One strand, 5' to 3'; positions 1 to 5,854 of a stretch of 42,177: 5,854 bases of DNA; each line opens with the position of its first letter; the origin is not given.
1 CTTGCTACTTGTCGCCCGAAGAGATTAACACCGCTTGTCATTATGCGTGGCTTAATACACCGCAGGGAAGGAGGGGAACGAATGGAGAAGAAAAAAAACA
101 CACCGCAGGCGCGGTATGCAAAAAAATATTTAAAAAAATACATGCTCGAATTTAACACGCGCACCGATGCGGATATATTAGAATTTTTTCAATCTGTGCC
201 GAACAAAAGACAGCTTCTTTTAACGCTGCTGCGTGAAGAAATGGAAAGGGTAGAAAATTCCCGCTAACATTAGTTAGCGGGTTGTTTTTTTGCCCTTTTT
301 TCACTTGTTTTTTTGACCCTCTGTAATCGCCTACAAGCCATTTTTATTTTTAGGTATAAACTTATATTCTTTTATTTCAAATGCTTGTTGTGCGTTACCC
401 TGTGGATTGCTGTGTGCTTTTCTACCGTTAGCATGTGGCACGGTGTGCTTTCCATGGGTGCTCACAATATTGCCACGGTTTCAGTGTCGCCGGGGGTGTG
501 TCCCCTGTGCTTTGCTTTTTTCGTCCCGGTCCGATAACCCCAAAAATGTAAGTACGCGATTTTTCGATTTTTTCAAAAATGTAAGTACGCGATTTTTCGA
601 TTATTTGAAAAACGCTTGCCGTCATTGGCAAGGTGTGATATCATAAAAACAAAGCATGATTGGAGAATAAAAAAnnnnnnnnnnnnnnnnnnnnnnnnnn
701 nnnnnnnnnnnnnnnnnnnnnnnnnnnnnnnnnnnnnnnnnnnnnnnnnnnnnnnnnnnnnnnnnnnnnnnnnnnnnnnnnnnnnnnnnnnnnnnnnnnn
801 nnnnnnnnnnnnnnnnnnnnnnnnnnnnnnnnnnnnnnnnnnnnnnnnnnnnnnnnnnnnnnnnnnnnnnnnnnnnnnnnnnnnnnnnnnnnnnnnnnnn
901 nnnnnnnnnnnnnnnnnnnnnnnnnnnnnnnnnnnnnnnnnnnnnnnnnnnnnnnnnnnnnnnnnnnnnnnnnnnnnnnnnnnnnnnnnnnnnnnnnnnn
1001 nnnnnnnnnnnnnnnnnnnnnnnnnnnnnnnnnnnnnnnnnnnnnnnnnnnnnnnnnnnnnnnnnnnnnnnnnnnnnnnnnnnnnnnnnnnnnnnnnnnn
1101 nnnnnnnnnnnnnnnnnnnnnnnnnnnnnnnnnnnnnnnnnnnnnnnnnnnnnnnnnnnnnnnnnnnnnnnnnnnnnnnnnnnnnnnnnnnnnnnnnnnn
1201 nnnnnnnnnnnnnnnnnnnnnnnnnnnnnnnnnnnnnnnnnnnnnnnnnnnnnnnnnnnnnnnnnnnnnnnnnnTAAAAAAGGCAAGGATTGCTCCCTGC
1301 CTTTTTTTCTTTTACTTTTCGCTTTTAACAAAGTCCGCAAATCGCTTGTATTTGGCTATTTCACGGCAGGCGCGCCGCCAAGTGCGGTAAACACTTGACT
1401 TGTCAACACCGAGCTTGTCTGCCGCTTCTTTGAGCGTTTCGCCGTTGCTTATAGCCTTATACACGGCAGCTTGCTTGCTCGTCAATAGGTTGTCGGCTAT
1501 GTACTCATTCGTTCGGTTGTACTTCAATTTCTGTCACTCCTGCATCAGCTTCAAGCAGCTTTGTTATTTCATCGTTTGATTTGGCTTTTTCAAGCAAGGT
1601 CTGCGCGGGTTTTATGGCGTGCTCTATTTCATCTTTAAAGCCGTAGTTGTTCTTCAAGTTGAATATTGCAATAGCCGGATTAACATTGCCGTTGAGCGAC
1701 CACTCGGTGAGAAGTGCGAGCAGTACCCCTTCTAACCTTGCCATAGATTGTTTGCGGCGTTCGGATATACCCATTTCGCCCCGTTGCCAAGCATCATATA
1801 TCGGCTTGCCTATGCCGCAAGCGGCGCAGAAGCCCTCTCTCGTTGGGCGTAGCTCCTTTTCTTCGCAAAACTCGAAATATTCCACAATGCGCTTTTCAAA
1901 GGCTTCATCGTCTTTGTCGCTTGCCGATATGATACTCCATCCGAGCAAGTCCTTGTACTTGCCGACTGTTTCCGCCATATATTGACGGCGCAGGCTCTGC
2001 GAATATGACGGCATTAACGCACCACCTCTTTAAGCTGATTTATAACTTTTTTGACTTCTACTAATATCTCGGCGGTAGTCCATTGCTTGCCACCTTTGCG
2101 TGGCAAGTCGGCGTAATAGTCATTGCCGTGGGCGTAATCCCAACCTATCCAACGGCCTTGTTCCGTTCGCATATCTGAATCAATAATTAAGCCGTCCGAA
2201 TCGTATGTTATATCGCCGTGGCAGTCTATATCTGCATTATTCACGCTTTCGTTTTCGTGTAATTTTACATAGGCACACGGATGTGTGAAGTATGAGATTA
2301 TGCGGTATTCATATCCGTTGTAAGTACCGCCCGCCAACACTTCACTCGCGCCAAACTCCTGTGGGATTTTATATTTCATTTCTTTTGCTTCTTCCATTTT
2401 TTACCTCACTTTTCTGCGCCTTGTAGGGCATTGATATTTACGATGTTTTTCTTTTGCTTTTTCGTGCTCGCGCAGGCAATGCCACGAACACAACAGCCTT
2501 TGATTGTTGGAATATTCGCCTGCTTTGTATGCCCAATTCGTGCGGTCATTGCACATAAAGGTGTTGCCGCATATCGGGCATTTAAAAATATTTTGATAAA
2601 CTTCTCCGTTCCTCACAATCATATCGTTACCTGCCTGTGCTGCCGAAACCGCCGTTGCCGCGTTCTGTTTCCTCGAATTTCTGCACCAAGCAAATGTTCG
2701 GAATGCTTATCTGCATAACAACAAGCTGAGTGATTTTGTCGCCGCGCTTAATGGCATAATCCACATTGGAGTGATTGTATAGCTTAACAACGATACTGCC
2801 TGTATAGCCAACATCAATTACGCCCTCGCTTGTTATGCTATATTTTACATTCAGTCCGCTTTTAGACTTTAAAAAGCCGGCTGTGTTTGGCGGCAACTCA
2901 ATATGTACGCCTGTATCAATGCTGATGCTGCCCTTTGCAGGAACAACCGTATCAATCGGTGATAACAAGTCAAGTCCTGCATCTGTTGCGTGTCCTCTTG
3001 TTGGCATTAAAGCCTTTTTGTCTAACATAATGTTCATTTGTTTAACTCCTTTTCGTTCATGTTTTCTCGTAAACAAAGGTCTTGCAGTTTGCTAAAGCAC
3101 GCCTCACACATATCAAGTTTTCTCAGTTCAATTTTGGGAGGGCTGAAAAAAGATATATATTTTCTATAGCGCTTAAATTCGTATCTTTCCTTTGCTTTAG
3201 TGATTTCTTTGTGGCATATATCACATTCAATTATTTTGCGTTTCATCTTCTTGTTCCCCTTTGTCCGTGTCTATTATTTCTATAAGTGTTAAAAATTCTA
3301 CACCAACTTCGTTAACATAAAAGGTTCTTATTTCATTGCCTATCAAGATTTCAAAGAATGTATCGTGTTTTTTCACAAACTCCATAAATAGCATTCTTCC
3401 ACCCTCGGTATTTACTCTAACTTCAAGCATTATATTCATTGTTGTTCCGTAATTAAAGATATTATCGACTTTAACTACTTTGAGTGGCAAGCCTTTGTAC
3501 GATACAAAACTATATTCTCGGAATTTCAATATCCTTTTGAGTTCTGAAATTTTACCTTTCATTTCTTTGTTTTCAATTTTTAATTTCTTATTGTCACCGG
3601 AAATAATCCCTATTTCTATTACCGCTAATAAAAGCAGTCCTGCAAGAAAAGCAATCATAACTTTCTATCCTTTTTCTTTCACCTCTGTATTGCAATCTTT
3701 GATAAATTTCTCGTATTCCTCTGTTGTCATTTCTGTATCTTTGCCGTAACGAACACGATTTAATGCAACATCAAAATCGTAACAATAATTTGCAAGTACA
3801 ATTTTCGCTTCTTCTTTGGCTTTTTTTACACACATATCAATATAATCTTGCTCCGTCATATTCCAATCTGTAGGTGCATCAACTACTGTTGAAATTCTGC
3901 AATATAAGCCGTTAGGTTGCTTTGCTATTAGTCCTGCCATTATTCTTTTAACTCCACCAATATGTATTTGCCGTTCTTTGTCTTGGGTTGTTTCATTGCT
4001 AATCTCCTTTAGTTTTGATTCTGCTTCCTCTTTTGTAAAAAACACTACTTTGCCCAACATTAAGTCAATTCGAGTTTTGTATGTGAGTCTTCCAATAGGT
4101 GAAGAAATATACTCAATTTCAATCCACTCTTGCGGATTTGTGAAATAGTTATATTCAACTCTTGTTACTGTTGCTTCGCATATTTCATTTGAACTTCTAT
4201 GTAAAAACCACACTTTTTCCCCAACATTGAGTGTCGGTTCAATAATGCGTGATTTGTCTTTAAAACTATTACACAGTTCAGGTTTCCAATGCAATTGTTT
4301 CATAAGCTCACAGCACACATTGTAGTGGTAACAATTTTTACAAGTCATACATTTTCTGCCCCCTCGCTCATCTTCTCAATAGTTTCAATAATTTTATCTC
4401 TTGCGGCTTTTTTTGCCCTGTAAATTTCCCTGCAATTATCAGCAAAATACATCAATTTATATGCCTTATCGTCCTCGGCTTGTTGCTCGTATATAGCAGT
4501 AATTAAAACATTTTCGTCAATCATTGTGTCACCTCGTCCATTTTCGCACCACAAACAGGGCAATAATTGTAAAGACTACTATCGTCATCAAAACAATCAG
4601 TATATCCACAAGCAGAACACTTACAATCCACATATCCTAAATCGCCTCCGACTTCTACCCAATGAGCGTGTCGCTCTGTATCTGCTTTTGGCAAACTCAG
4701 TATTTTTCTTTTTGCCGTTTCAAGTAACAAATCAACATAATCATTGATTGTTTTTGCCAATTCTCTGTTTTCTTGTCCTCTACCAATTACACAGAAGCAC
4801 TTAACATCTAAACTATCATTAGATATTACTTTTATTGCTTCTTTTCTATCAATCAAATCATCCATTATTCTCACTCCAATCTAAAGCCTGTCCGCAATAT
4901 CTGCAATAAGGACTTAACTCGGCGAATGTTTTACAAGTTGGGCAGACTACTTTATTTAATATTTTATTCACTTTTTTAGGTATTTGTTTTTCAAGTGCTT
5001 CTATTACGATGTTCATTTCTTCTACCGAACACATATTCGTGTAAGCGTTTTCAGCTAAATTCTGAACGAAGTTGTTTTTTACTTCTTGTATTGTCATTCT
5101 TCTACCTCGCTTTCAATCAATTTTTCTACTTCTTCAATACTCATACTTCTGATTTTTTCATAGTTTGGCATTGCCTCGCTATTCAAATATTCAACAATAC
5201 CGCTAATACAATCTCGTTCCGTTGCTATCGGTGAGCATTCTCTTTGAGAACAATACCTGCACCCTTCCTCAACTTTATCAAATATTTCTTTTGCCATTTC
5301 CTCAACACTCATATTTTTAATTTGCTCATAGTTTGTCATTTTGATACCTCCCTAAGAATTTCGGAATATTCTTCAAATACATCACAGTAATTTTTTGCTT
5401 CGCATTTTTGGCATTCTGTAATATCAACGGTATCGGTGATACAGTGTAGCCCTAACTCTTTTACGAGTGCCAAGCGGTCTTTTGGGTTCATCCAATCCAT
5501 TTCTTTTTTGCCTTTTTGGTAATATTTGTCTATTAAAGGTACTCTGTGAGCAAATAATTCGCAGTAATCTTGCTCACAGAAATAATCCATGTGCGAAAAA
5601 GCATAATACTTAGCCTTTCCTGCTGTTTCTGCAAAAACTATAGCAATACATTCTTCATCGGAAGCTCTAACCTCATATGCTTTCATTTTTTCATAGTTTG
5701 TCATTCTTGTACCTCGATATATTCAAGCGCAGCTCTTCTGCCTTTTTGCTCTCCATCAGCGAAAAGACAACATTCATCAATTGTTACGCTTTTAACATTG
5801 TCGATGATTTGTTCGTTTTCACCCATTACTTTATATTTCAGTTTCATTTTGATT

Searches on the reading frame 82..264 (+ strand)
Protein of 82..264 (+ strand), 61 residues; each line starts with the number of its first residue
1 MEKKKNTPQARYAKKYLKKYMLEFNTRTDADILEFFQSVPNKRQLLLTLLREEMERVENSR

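Call 5: search_protein_families(library=pfam, max_evalue=0.1, proteins=[window:82-264:+])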
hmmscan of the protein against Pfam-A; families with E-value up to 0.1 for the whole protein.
seq(61 aa): 0 families

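Call 6: search_protein_families(library=phrogs, max_evalue=0.01, proteins=[window:82-264:+])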
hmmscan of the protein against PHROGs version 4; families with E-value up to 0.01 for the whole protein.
seq(61 aa): 1 family
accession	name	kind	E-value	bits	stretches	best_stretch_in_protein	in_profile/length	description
phrog_8400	-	unknown function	0.0053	17.8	1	4-55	5-55/56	-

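Call 52: search_protein_families(library=padloc, max_evalue=0.01, proteins=[window:82-264:+])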
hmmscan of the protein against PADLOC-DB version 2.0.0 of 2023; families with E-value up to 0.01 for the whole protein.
seq(61 aa): 0 families

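Call 109: search_solved_structures(query=A5, max_evalue=10)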
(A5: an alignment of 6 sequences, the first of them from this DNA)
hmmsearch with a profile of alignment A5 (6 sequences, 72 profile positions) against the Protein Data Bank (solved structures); distinct sequences matched with E-value up to 10: 3.
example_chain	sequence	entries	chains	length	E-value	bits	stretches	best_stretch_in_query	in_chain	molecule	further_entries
28ye_A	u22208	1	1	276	0.18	15.2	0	37-62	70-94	Large ribosomal subunit protein uL2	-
9y6s_6Y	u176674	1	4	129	0.86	13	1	30-55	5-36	Dynein light chain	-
6d6v_E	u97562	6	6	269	5.3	10.5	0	42-59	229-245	Telomerase holoenzyme Teb2 subunit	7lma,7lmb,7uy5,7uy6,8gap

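Call 110: search_protein_families(library=pfam, alignment_id=A5, max_evalue=1)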
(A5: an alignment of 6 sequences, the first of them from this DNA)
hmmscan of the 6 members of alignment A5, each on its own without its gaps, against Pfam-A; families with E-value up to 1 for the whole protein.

A. member 1, seq(61 aa): 0 families

B. families by the number of members that match (of 6 scanned): 8 families
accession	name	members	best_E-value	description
PF05534.18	HicB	1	0.003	HicB family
PF21983.2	NikA-like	1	0.0031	Mobilization protein NikA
PF25591.1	LRV_2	1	0.025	Leucine Rich Repeat Variant domain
PF10224.14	DUF2205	1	0.074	Short coiled-coil protein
PF00181.30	Ribosomal_L2_N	1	0.078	Ribosomal Proteins L2, RNA binding N-terminal domain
PF03869.20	Arc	1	0.1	Arc-like DNA binding domain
PF18107.7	HTH_ABP1_N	1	0.12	Fission yeast centromere protein N-terminal domain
PF08681.18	TacA1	1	0.13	Antitoxin TacA 1-like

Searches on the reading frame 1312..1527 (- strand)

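Call 21: search_protein_families(library=phrogs, max_evalue=0.001, proteins=[window:1312-1527:-])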
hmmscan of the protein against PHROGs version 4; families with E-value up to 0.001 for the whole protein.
window:1312-1527:- (71 aa): 3 families
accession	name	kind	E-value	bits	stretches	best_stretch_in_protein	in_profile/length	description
phrog_1740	-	transcription regulation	2.1e-05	24.2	1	5-65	159-220/567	RNA polymerase sigma factor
phrog_664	-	DNA, RNA and nucleotide metabolism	3.9e-05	24.6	1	25-68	96-139/210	DNA binding protein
phrog_36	-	transcription regulation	0.00024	21.8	1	24-61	151-187/220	transcriptional regulator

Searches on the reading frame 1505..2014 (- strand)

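Call 5: search_protein_families(library=pfam, max_evalue=0.1, proteins=[window:1505-2014:-])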
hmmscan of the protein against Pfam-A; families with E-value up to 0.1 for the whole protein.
window:1505-2014:- (169 aa): 1 family
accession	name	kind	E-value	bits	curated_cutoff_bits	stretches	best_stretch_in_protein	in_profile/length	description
PF16677.11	GP3_package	-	8.7e-07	29.5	29.4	1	35-130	8-103/105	DNA-packaging protein gp3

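Call 6: search_protein_families(library=phrogs, max_evalue=0.01, proteins=[window:1505-2014:-])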
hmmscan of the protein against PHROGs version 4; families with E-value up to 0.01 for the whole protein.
window:1505-2014:- (169 aa): 1 family
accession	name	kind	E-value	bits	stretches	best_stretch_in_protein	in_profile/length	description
phrog_606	-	head and packaging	3e-06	28.4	1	34-150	26-153/167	terminase small subunit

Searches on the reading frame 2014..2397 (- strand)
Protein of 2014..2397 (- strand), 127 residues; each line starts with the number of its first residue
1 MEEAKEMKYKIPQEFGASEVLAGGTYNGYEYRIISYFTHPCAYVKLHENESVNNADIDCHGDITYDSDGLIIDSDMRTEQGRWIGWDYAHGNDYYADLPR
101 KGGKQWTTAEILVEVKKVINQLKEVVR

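Call 19: search_protein_families(library=phrogs, max_evalue=0.001, proteins=[window:2014-2397:-])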
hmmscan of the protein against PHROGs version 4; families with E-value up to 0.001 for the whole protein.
window:2014-2397:- (127 aa): 1 family
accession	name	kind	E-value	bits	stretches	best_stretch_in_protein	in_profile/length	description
phrog_2164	-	unknown function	8.1e-13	49.5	1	8-125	10-128/135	-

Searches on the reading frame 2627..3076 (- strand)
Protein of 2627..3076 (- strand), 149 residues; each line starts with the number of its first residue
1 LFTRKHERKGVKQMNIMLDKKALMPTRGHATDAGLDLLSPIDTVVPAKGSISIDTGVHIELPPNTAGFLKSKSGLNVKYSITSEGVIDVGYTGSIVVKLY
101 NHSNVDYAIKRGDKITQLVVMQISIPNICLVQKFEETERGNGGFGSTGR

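Call 19: search_protein_families(library=phrogs, max_evalue=0.001, proteins=[window:2627-3076:-])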
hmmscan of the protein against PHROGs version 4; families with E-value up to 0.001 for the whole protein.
window:2627-3076:- (149 aa): 2 families
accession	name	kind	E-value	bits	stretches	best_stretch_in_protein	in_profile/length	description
phrog_135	-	DNA, RNA and nucleotide metabolism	6.7e-43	148.8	1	11-149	145-291/463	dUTPase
phrog_1663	-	DNA, RNA and nucleotide metabolism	2.5e-05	24.5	1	59-124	128-195/303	dCTP deaminase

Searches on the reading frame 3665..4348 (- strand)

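Call 19: search_protein_families(library=phrogs, max_evalue=0.001, proteins=[window:3665-4348:-])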
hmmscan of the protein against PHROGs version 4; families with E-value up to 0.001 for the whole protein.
window:3665-4348:- (227 aa): 3 families
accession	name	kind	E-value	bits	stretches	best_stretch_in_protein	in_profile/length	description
phrog_14682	-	unknown function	1.5e-21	77.7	1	137-222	1-85/97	-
phrog_35094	-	unknown function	2.3e-17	64.6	1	137-225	1-88/182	-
phrog_35774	-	unknown function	2e-16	60.4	1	137-165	1-29/30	-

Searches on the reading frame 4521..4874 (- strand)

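Call 19: search_protein_families(library=phrogs, max_evalue=0.001, proteins=[window:4521-4874:-])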
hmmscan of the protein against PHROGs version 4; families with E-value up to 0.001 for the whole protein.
window:4521-4874:- (117 aa): 2 families
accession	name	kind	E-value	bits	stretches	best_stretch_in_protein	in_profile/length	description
phrog_22543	-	unknown function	3e-06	28.6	1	41-116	22-101/105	-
phrog_1494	-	unknown function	0.00018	21.8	1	84-116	181-213/226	-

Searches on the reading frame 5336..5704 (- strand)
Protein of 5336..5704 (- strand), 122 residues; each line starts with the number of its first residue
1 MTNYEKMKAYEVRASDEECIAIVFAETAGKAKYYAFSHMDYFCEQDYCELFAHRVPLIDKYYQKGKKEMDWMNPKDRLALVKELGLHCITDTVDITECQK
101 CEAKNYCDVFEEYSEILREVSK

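Call 19: search_protein_families(library=phrogs, max_evalue=0.001, proteins=[window:5336-5704:-])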
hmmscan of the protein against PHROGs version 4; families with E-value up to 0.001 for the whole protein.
window:5336-5704:- (122 aa): 2 families
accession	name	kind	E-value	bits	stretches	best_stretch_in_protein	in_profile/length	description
phrog_8514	-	unknown function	2.4e-06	28.5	1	6-68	3-62/204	-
phrog_9207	-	unknown function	2.8e-06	28.6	1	7-69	1-62/104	-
